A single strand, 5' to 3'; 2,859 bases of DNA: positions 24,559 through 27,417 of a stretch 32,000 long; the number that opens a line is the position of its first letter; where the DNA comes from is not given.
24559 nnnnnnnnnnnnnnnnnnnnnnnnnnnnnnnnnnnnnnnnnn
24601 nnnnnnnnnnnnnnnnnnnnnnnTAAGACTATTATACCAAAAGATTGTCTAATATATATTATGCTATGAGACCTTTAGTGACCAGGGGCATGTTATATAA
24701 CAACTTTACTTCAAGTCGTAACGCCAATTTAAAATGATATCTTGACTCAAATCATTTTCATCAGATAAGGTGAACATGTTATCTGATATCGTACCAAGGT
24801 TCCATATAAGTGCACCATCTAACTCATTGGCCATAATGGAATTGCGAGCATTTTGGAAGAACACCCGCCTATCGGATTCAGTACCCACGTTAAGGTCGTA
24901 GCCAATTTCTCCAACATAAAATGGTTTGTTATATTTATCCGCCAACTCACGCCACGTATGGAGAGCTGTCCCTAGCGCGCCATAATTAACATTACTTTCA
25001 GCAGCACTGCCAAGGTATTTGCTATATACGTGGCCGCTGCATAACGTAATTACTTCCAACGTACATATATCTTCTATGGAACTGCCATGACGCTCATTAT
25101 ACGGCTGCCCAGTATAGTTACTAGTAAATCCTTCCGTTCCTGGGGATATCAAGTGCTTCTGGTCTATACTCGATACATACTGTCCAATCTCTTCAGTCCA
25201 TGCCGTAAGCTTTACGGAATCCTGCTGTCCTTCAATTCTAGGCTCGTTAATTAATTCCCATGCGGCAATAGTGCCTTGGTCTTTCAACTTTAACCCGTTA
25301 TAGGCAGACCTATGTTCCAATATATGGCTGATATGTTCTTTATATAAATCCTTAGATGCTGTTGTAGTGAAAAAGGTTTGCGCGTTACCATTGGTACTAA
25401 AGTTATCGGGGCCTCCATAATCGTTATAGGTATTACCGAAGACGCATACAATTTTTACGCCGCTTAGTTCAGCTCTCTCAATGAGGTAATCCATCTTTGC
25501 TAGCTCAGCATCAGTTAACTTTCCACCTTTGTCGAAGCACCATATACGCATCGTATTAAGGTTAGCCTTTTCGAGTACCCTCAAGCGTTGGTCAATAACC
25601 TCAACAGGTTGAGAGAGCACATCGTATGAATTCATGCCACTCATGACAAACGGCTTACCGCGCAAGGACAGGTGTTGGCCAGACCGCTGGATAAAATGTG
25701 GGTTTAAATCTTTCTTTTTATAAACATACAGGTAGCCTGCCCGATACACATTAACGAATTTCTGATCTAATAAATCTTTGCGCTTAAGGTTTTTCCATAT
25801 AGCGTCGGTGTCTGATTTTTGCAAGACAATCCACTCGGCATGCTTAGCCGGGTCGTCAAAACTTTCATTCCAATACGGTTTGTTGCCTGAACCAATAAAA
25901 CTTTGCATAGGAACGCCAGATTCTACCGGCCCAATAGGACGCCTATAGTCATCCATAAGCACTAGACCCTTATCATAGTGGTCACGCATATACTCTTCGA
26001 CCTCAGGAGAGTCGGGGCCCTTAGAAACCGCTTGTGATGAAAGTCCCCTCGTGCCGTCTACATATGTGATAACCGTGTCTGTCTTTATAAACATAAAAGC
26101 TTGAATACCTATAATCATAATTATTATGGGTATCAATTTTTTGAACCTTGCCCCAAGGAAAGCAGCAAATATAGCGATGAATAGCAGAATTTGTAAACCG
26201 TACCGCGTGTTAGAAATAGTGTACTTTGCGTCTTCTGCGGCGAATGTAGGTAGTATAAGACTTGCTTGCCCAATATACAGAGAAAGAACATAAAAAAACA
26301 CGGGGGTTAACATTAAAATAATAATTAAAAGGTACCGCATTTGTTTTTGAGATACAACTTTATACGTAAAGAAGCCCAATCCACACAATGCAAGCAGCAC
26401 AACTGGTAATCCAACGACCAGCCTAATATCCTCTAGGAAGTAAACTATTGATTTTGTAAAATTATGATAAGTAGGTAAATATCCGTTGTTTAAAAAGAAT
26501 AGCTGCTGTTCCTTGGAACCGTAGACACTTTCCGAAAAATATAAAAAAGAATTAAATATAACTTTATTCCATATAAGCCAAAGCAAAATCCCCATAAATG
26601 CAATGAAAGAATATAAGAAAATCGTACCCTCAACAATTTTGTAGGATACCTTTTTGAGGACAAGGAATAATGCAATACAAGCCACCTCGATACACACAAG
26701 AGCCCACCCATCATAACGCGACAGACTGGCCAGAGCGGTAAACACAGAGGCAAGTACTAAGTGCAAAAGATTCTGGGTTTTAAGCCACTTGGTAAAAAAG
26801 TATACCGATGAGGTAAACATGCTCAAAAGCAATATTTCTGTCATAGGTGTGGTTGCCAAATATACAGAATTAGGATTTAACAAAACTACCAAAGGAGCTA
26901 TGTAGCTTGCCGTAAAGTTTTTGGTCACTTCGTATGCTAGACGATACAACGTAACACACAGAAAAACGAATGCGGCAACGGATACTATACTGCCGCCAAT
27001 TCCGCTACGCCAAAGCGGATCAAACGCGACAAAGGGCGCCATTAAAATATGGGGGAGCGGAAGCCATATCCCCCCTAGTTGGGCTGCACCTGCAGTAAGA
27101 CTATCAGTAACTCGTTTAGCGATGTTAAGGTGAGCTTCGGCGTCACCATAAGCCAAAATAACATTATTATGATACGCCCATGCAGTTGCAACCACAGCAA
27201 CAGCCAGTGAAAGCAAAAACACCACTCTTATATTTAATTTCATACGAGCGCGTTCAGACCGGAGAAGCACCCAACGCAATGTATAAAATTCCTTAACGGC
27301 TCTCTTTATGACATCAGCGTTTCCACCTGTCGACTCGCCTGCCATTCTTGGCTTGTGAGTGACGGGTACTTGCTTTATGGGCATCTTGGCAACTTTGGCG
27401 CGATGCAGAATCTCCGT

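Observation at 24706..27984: Single polypeptide fusing GT2 (polyprenol-P-sugar synthase-like), a GT-C membrane transferase and a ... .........-like hydrolase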

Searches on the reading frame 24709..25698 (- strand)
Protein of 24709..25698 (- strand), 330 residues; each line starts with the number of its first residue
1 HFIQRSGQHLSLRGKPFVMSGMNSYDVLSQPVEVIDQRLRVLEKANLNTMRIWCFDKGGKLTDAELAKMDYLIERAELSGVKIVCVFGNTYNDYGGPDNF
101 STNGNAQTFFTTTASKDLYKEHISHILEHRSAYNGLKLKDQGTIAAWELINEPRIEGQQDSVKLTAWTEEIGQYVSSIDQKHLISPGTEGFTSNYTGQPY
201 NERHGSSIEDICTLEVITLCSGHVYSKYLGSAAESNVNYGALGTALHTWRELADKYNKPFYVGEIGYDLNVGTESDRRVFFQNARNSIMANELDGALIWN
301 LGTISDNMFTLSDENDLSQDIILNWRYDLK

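Call 7: search_protein_families(library=pfam, proteins=[window:24709-25698:-], max_evalue=10)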
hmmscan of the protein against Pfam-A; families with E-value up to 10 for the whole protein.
seq(330 aa): 1 family
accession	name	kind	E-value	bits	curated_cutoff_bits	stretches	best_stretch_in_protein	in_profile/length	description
PF00150.24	Cellulase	-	4.5e-08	33.3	23.5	1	13-302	4-269/272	Cellulase (glycosyl hydrolase family 5)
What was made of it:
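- On GH5 (subfamily 7-like beta-mannanase): 33.3 bits against 23.5 when aa 763-1092 is scanned alone (call 7).
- Checked: GH5: PF00150 E=4.5e-8 when the C-terminus is scanned alone (call 7).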

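Call 8: search_solved_structures(query=window:24709-25698:-, max_evalue=1, show_alignments=3)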
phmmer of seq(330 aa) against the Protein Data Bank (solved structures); distinct sequences matched with E-value up to 1: 21.
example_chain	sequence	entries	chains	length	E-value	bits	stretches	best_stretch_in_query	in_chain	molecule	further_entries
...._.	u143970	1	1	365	1.6e-34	122.9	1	2-235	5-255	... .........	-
4qp0_A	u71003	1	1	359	2.5e-34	122.3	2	62-235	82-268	Endo-beta-mannanase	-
3pz9_A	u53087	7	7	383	1e-30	110.4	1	66-306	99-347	Mannan endo-1,4-beta-mannosidase. Glycosyl Hydrolase family 5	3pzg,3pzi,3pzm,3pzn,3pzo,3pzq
6tn6_A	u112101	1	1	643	1.4e-29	106.7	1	67-306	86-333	Mannan endo-1,4-beta-mannosidase. Glycosyl Hydrolase family 5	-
9m20_A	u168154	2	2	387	1e-22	84.2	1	2-295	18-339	mannan endo-1,4-beta-mannosidase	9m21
1rh9_A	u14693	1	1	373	3.8e-19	72.4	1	2-225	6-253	endo-beta-mannanase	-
3ziz_A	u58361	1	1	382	5.1e-19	72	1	66-302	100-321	GH5 ENDO-BETA-1,4-MANNANASE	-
1qno_A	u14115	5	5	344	6.3e-19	71.7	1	66-227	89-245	ENDO-1,4-B-D-MANNANASE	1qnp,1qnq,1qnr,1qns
4awe_A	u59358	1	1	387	7.5e-16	61.6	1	48-233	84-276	ENDO-BETA-D-1,4-MANNANASE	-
3wfl_A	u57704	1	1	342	2e-15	60.2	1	66-228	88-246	beta-mannanase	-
3wh9_A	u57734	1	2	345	2.6e-14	56.5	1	65-231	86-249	Endo-beta-1,4-mannanase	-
31ao_A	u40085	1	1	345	4.6e-14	55.7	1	66-231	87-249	Probable mannan endo-1,4-beta-mannosidase A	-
1uuq_A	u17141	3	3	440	1.6e-13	54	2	106-273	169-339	MANNOSYL-OLIGOSACCHARIDE GLUCOSIDASE | MAN5A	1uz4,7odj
4lyp_A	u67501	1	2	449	5.5e-06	29.2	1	115-196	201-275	Exo-beta-1,4-mannosidase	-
4lyr_A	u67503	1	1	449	5.6e-06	29.1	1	115-196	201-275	Exo-beta-1,4-mannosidase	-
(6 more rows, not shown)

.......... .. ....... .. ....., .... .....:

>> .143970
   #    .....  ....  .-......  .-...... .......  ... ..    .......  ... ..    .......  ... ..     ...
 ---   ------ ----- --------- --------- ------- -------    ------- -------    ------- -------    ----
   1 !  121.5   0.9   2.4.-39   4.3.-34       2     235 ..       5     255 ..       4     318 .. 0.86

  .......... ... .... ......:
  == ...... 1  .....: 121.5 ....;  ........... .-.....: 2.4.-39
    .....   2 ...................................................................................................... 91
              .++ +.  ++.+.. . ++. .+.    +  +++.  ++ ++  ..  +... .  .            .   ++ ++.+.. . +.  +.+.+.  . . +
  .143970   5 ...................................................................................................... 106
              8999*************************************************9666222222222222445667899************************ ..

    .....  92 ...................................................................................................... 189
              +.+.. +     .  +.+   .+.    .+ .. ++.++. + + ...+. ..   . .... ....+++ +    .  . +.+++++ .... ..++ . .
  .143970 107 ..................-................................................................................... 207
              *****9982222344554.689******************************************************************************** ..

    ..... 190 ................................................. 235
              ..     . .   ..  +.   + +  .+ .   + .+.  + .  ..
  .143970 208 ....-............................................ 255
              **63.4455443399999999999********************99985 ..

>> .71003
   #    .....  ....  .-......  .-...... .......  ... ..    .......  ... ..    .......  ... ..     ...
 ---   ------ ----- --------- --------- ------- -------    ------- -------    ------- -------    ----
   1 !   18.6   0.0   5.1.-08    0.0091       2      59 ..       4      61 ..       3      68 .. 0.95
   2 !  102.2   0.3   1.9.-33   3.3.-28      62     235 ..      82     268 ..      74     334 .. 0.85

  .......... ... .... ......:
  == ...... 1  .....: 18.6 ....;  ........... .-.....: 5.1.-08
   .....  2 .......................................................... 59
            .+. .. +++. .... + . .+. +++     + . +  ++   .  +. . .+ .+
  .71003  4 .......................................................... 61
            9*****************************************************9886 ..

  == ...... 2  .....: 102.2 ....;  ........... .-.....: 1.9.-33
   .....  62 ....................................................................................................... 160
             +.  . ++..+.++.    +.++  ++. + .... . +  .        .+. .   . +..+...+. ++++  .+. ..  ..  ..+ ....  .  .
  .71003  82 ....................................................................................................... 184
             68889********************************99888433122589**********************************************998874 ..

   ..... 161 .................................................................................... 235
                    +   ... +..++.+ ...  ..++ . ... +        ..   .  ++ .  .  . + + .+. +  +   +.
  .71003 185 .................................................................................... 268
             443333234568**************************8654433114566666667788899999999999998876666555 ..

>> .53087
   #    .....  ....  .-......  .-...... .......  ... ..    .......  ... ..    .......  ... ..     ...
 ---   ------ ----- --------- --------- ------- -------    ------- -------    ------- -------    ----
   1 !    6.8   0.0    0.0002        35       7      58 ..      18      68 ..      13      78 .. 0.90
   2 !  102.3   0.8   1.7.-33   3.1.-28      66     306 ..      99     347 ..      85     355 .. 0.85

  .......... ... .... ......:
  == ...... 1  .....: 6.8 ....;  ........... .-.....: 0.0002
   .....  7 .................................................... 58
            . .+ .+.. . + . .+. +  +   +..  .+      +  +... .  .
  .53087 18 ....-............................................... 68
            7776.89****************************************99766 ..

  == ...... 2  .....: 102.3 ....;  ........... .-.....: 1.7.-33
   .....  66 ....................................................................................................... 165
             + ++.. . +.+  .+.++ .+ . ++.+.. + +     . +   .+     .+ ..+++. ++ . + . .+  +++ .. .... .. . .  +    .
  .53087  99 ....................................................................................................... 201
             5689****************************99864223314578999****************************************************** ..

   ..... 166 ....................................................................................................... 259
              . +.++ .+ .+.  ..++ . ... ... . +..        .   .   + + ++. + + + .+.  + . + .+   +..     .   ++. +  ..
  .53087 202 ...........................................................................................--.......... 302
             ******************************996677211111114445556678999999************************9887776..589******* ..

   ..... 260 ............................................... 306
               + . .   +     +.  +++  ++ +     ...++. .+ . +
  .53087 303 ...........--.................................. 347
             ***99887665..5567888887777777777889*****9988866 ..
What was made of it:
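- On GH5 (subfamily 7-like beta-mannanase): N913-E914 aligns to the NEP motif of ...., and E1026 aligns to the nucleophile of 3pz9 (call 8).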

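Call 61: search_protein_families(library=ncbifam, proteins=[window:24709-25689:-], max_evalue=1)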
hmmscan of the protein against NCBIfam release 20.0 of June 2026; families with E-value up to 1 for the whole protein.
window:24709-25689:- (327 aa): 0 families
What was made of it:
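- Tried and rejected: NCBIfam has no model for the GT-C or GH5 part (call 61).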

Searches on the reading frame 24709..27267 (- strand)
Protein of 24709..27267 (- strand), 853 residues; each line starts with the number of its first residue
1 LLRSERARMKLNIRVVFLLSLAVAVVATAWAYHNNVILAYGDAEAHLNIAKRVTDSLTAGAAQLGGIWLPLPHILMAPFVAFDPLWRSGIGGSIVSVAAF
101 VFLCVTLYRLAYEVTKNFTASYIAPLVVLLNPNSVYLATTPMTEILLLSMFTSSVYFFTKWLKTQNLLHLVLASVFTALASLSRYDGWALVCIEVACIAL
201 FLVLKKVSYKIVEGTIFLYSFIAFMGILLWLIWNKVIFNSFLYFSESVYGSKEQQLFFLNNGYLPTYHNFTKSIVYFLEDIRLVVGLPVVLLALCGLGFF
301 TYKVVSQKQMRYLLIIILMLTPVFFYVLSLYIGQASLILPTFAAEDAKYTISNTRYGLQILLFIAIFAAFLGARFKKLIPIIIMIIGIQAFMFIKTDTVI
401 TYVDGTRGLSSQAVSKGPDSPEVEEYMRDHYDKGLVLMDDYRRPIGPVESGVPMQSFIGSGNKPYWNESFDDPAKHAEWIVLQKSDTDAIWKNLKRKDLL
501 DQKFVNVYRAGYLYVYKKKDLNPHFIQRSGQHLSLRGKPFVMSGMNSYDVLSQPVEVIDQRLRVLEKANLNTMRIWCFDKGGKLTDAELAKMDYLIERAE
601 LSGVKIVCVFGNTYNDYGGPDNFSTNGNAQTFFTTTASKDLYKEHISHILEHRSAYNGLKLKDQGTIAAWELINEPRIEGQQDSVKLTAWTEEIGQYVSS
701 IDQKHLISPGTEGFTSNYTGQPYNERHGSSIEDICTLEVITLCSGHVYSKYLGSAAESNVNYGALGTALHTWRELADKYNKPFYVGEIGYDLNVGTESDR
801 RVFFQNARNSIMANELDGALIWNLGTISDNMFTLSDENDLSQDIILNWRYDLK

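Call 68: search_dna_similar(query=window:24709-27267:-, collection=plasmids, mode=protein, max_evalue=1e-10, max_rows=10)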
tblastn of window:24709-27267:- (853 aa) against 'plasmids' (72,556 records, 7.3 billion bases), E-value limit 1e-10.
Records with a match: 10; places in all: 10; records where one place covers at least 80% of the query: 0.
Best place of each record, by identity: <60% 10.
By first word of the organism name: Clostridium 4; Nonomuraea 1; Vibrio 1; Haloterrigena 1; Persicobacter 1; Flammeovirga 1; Streptomyces 1.
By predicted mobility (MOB-suite, as given by PLSDB): non-mobilizable 9; mobilizable 1.
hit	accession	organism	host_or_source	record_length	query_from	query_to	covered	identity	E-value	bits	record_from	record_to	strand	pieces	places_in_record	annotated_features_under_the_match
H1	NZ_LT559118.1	Nonomuraea gerenzanensis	-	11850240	32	462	51%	30.0%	7e-31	139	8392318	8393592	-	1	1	none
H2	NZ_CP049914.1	Vibrio sp. HDW18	Anodonta arcaeformis,single bacterial ...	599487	524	831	36%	29.1%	3e-29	134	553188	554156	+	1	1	cellulase family glycosylhydrolase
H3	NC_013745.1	Haloterrigena turkmenica DSM 5511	-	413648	525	824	35%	26.4%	3e-22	111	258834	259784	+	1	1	cellulase family glycosylhydrolase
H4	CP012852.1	Persicobacter sp. JZB09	cell culture,soil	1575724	525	824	35%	24.1%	4e-15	88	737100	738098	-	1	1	none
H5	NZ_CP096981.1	Clostridium felsineum DSM 794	whole organism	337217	522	736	25%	27.0%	1e-21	109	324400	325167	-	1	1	cellulose binding domain-containing protein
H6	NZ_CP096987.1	Clostridium felsineum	whole organism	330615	522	736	25%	27.0%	1e-21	109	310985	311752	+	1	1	cellulose binding domain-containing protein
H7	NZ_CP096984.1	Clostridium felsineum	whole organism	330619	522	736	25%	27.0%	1e-21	109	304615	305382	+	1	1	cellulose binding domain-containing protein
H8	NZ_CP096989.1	Clostridium felsineum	whole organism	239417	522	736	25%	27.0%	1e-21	109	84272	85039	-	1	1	cellulose binding domain-containing protein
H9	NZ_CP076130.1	Flammeovirga kamogawensis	single bacterial isolate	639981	528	714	22%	27.7%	7e-14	84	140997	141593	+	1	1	PKD domain-containing protein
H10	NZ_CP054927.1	Streptomyces microflavus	Single cell,soil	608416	525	712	22%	27.2%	5e-12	78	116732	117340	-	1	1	carbohydrate binding domain-containing protein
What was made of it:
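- Tried and rejected: A plasmid collection search found no instance of the fusion, only isolated GH5 or GT-C relatives below 31% identity (call 68).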
